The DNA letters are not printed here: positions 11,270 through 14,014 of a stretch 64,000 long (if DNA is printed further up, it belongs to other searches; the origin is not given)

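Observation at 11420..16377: Compact type I R-M system with HsdM and HsdS fused into a single 814-aa polypeptide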

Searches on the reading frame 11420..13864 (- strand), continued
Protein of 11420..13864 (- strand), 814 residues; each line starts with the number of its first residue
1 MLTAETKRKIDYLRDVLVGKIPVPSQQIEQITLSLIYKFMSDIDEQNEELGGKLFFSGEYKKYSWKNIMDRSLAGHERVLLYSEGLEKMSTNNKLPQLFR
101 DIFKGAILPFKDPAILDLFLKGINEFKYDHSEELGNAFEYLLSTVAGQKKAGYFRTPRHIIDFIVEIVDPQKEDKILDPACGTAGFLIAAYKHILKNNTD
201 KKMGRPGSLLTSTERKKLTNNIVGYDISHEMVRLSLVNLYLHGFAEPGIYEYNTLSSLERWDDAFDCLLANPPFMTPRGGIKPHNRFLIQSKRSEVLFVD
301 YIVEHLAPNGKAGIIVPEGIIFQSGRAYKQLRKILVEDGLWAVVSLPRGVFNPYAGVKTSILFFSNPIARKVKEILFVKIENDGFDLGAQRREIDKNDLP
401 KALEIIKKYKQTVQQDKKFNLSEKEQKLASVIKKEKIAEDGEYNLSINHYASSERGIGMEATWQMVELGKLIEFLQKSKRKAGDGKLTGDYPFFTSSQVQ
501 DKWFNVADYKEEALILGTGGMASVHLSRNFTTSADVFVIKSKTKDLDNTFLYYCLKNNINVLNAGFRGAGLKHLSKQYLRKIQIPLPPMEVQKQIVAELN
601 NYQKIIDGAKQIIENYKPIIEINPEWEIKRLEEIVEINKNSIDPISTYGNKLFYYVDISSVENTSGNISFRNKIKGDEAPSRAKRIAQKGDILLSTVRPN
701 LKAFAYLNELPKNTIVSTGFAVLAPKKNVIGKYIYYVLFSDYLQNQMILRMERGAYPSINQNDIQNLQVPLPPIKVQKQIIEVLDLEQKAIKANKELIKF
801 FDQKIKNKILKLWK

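Call 49: fold_search(model_id=the predicted structure, library=pdb)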
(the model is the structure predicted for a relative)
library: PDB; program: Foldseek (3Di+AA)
matches with E <= 10: 1451; with E <= 0.001: 408
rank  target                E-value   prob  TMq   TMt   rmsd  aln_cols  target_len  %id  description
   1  7eew_A                2.9e-27  1.00  0.37  0.48  21.8       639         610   19  Crystal structure of the intact MTase from Vibrio vulnificus YJ016 in complex with the DNA-mimicking Ocr protein and t (released 2022-03-23)
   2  2okc_A                2.8e-23  1.00  0.38  0.67   6.2       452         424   26  Crystal structure of Type I restriction enzyme StySJI M protein (NP_813429.1) from Bacteroides thetaiotaomicron VPI-54 (released 2007-01-30)
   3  2okc_B                8.4e-22  1.00  0.38  0.66   6.1       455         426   26  Crystal structure of Type I restriction enzyme StySJI M protein (NP_813429.1) from Bacteroides thetaiotaomicron VPI-54 (released 2007-01-30)
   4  5ybb_A                6.0e-21  1.00  0.42  0.65   5.5       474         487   23  Structural basis underlying complex assembly andconformational transition of the type I R-M system (released 2017-11-29)
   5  7vru_A                8.6e-21  1.00  0.40  0.60   6.3       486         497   21  Crystal structure of PacII_M1M2S-DNA-SAH complex (released 2022-11-30)
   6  7vs4_A                1.1e-20  1.00  0.40  0.61   6.1       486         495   20  Crystal structure of PacII_M1M2S-DNA(m6A)-SAH complex (released 2022-11-30)
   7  2y7c_B                1.2e-20  1.00  0.36  0.52   5.8       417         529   23  Atomic model of the Ocr-bound methylase complex from the Type I restriction-modification enzyme EcoKI (M2S1). Based on (released 2011-02-09)
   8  3ufb                  4.1e-19  1.00  0.38  0.61   6.5       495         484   22  Crystal structure of a modification subunit of a putative type I restriction enzyme from Vibrio vulnificus YJ016 (released 2012-11-07)
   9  2ar0_A                3.8e-18  1.00  0.26  0.42  21.5       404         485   22  Crystal structure of Type I restriction enzyme EcoKI M protein (EC 2.1.1.72) (M.EcoKI) (released 2005-08-30)
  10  2ar0_B                4.4e-18  1.00  0.26  0.43  21.5       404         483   22  Crystal structure of Type I restriction enzyme EcoKI M protein (EC 2.1.1.72) (M.EcoKI) (released 2005-08-30)
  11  3lkd_A                5.4e-18  1.00  0.40  0.65   5.9       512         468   18  Crystal Structure of the type I restriction-modification system methyltransferase subunit from Streptococcus thermophi (released 2010-02-09)
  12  3khk_B                2.5e-17  1.00  0.39  0.62   6.0       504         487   19  Crystal structure of type-I restriction-modification system methylation subunit (MM_0429) from Methanosarchina mazei. (released 2010-01-19)
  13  3lkd_B                4.7e-17  1.00  0.40  0.64   5.8       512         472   19  Crystal Structure of the type I restriction-modification system methyltransferase subunit from Streptococcus thermophi (released 2010-02-09)
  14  7lni_A                6.4e-17  1.00  0.27  0.38  16.7       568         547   15  SeMet CamA Adenine Methyltransferase Complexed to Cognate Substrate DNA (released 2021-05-19)
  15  7vru_C                7.1e-17  1.00  0.34  0.71   5.2       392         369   17  Crystal structure of PacII_M1M2S-DNA-SAH complex (released 2022-11-30)
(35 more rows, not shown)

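Call 61: search_protein_families(library=pfam, proteins=[L008:2697-3797:+, L016:1347-1805:+, L033:5389-5994:+, L037:5562-5984:+, L047:4766-5482:+, L056:5191-5919:+, L063:5110-5865:+, L065:4165-5994:+, L048:2121-3545:+, L042:5520-5954:+], max_evalue=0.001)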
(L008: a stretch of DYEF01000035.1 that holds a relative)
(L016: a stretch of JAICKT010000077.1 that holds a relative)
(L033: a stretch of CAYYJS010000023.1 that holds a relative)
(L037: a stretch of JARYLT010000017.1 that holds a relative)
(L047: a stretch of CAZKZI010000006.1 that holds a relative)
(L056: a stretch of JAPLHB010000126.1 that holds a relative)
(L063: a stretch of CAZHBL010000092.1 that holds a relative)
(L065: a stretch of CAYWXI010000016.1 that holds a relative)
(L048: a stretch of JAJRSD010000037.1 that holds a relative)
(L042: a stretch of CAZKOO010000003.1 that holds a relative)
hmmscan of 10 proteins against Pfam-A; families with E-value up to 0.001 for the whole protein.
L008:2697-3797:+ (367 aa): 3 families
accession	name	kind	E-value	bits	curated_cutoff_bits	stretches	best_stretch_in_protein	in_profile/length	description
PF13784.11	Fic_N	-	1.8e-25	89.2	26.7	1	27-108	1-82/82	Fic/DOC family N-terminal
PF21248.3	SoFic-like_C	-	3.7e-23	82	27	1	281-355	1-76/76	Protein adenylyltransferase SoFic-like, C-terminal domain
PF02661.23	Fic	-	2.8e-18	67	24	1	118-216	4-93/93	Fic/DOC family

L016:1347-1805:+ (153 aa): 1 family
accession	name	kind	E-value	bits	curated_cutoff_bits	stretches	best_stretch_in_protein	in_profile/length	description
PF01797.21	Y1_Tnp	-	2e-26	93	23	1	5-119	2-121/121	Transposase IS200 like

L033:5389-5994:+ (202 aa): 1 family
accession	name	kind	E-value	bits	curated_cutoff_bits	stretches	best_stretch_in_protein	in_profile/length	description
PF10543.14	ORF6N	-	2.8e-26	92.1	27.8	1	15-99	3-86/86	ORF6N domain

L037:5562-5984:+ (141 aa): 1 family
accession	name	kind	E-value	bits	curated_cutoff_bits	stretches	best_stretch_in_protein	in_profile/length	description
PF13366.12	PDDEXK_3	-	2.2e-40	138.1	22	1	5-117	2-116/117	PD-(D/E)XK nuclease superfamily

L047:4766-5482:+ (239 aa): 1 family
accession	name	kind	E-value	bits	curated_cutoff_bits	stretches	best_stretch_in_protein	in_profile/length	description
PF04383.19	KilA-N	-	2.6e-24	85.6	23.8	1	17-143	8-106/107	KilA-N domain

L056:5191-5919:+ (243 aa): 3 families
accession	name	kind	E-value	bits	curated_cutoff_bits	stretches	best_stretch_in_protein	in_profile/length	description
PF01396.24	Zn_ribbon_Top1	-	1.4e-09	38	32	1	206-238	4-31/39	Topoisomerase DNA binding C4 zinc finger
PF05635.17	23S_rRNA_IVP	-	1e-07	32.6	33.8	1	14-83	8-72/106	23S rRNA-intervening sequence protein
PF06839.17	Zn_ribbon_GRF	-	0.00011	22.7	25.9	1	204-235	1-32/45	GRF zinc finger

L063:5110-5865:+ (252 aa): 1 family
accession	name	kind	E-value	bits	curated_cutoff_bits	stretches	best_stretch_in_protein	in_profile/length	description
PF12686.12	DUF3800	-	1.3e-16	62.1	21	1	4-213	2-148/149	Protein of unknown function (DUF3800)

L065:4165-5994:+ (610 aa): 4 families
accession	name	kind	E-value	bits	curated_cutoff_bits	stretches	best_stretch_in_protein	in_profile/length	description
PF21247.3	Fic-like_C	-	5.2e-44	148.4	27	2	536-597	2-64/64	Filamentation induced by cAMP protein Fic-like, C-terminal domain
PF13271.11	DUF4062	-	5.2e-20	71.9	24.7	1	5-91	1-82/82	Domain of unknown function (DUF4062)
PF13749.12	HATPase_c_4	-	7.6e-18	64.7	26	1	314-396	2-86/89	Putative ATP-dependent DNA helicase recG C-terminal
PF14947.12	HTH_45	-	5.6e-06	26.7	25.5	0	427-490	17-70/77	Winged helix-turn-helix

L048:2121-3545:+ (475 aa): 4 families
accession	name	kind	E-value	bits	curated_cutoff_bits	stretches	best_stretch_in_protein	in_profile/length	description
PF13749.12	HATPase_c_4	-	2.3e-21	76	26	1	275-359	1-86/89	Putative ATP-dependent DNA helicase recG C-terminal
PF04326.19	SLFN_AlbA_2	-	1.1e-12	48.9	25.3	1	3-108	1-117/118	Schlafen, AlbA_2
PF13412.12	HTH_24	-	5.5e-06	26.3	21.9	1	419-461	6-48/48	Winged helix-turn-helix DNA-binding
PF08279.18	HTH_11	-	0.00091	19.5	25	0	419-469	3-53/55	HTH domain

L042:5520-5954:+ (145 aa): 1 family
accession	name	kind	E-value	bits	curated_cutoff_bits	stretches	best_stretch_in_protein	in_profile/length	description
PF02452.23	PemK_toxin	-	4.3e-10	40.2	23.1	1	44-124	13-104/109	PemK-like, MazF-like toxin of type II toxin-antitoxin system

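Call 62: find_related_loci(query=A1, collection=viral_contigs, flank=4000)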
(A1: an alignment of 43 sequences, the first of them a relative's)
Query A1 (814 aa) in viral_contigs; peptide patterns used: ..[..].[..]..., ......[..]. (x = any residue, [..] = any of these).
142 stretches matched a pattern; 127 encode a relative of the query (tblastn E <= 1e-3); the best 80 are kept; 79 distinct loci.
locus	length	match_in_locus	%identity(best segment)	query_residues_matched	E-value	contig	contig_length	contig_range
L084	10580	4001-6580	46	1-813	0e+0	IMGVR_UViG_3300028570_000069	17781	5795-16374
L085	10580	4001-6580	46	1-813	0e+0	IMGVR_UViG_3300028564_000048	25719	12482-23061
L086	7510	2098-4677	46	1-813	0e+0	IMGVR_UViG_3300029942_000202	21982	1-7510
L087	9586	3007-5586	46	1-813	0e+0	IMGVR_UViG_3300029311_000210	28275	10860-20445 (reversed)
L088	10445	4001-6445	47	1-813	0e+0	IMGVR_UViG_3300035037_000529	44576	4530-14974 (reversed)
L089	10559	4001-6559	44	1-813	0e+0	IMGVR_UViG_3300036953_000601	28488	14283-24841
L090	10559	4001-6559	44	1-813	0e+0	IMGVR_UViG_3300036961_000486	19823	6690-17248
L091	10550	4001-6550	42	1-813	0e+0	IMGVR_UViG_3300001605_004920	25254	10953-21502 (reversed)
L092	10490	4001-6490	43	1-814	0e+0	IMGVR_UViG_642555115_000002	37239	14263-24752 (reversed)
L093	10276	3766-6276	44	1-813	0e+0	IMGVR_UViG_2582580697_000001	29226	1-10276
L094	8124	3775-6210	44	1-814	0e+0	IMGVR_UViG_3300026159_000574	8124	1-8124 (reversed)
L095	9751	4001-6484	42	1-813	0e+0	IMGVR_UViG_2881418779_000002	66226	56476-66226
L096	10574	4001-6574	40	1-813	0e+0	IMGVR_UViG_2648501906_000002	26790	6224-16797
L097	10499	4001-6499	40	1-813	0e+0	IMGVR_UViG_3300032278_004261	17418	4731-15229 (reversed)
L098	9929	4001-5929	50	1-813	0e+0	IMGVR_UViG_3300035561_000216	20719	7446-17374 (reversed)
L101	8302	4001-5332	51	1-455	4e-152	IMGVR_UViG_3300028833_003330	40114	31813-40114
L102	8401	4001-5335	52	1-445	7e-150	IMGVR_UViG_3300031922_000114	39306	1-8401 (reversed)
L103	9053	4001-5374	51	1-437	8e-148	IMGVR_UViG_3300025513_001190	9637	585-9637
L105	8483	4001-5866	42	1-617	1e-141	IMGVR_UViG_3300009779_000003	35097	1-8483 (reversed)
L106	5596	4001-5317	49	1-450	1e-137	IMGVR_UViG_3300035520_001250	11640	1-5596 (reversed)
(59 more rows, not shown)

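Call 68: search_protein_families(library=pfam, proteins=[L101:4001-5431:+, L101:5431-6522:+, L102:4001-5452:+, L102:5457-6611:+, L103:4001-6103:+, L105:4001-5902:+, L106:4001-5596:+], max_evalue=0.001)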
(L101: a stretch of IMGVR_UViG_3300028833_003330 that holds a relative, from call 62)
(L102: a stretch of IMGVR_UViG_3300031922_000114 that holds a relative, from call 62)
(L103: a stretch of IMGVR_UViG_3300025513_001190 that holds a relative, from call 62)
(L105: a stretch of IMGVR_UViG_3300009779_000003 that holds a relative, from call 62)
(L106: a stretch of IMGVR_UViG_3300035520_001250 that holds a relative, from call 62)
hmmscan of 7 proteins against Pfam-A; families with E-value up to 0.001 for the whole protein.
L101:4001-5431:+ (477 aa): 6 families
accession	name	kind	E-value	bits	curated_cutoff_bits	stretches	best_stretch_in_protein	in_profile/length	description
PF02384.22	N6_Mtase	-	2.6e-62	211.4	20.4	1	133-445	3-308/311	N-6 DNA Methylase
PF07669.17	Eco57I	-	3.3e-10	40.8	25.3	1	252-341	69-160/171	Eco57I restriction-modification methylase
PF01170.24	UPF0020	-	2e-08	34.6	22.3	1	166-273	20-131/197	RMKL-like, methyltransferase domain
PF13847.12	Methyltransf_31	-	3.7e-05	23.9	27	1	173-272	2-83/145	Methyltransferase domain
PF20473.4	MmeI_Mtase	-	0.00014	21.6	27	0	177-240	22-84/259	MmeI, DNA-methyltransferase domain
PF05175.20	MTS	-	0.0007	19.7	23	0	219-276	56-111/170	Methyltransferase small domain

L101:5431-6522:+ (364 aa): 1 family
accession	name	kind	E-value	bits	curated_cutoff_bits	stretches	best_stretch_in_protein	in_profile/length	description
PF01420.25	Methylase_S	-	8.8e-24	85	22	2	3-152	7-159/168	Type I restriction modification DNA specificity domain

L102:4001-5452:+ (484 aa): 6 families
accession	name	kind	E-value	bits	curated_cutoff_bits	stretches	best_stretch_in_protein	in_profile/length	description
PF02384.22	N6_Mtase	-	1.4e-62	212.2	20.4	1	133-456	3-310/311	N-6 DNA Methylase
PF07669.17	Eco57I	-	1.9e-11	44.8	25.3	1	226-348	5-165/171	Eco57I restriction-modification methylase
PF01170.24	UPF0020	-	1e-10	42.1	22.3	1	166-277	20-132/197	RMKL-like, methyltransferase domain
PF13847.12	Methyltransf_31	-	3.5e-07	30.4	27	1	173-276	2-84/145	Methyltransferase domain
PF20473.4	MmeI_Mtase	-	2.6e-06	27.3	27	1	177-244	22-85/259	MmeI, DNA-methyltransferase domain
PF05175.20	MTS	-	8.3e-06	26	23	0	223-280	57-112/170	Methyltransferase small domain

L102:5457-6611:+ (385 aa): 0 families

L103:4001-6103:+ (701 aa): 5 families
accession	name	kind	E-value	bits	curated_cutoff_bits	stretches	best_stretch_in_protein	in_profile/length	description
PF02384.22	N6_Mtase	-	5.6e-50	170.8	20.4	1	133-431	4-275/311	N-6 DNA Methylase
PF01420.25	Methylase_S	-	1.1e-06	29.4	22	1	484-626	5-148/168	Type I restriction modification DNA specificity domain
PF01170.24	UPF0020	-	2.9e-06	27.6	22.3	1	165-296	20-132/197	RMKL-like, methyltransferase domain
PF12161.14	HsdM_N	-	5.9e-05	24.1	24.5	1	7-107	2-116/135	HsdM N-terminal domain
PF07669.17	Eco57I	-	7.8e-05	23.3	25.3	0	242-362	2-159/171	Eco57I restriction-modification methylase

L105:4001-5902:+ (634 aa): 5 families
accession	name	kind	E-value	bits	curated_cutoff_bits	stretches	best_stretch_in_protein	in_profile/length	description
PF02384.22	N6_Mtase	-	1.2e-53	182.9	20.4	1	133-447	3-307/311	N-6 DNA Methylase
PF01420.25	Methylase_S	-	1.3e-08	35.7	22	1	518-619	67-164/168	Type I restriction modification DNA specificity domain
PF01170.24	UPF0020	-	1.2e-06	28.8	22.3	1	167-273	21-131/197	RMKL-like, methyltransferase domain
PF07669.17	Eco57I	-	6.5e-06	26.8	25.3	1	207-337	48-155/171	Eco57I restriction-modification methylase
PF20473.4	MmeI_Mtase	-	2.2e-05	24.2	27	1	177-240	22-84/259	MmeI, DNA-methyltransferase domain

L106:4001-5596:+ (532 aa): 6 families
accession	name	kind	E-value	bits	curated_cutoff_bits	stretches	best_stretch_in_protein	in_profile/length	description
PF02384.22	N6_Mtase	-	1.4e-63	215.5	20.4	1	133-442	3-305/311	N-6 DNA Methylase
PF01170.24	UPF0020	-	8.7e-09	35.8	22.3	1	166-273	20-131/197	RMKL-like, methyltransferase domain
PF13847.12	Methyltransf_31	-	1.8e-07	31.4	27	1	173-273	2-84/145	Methyltransferase domain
PF07669.17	Eco57I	-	2.2e-07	31.5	25.3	1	255-339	69-158/171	Eco57I restriction-modification methylase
PF20473.4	MmeI_Mtase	-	5e-05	23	27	1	176-241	21-85/259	MmeI, DNA-methyltransferase domain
PF05175.20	MTS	-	0.00011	22.4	23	0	220-276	57-111/170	Methyltransferase small domain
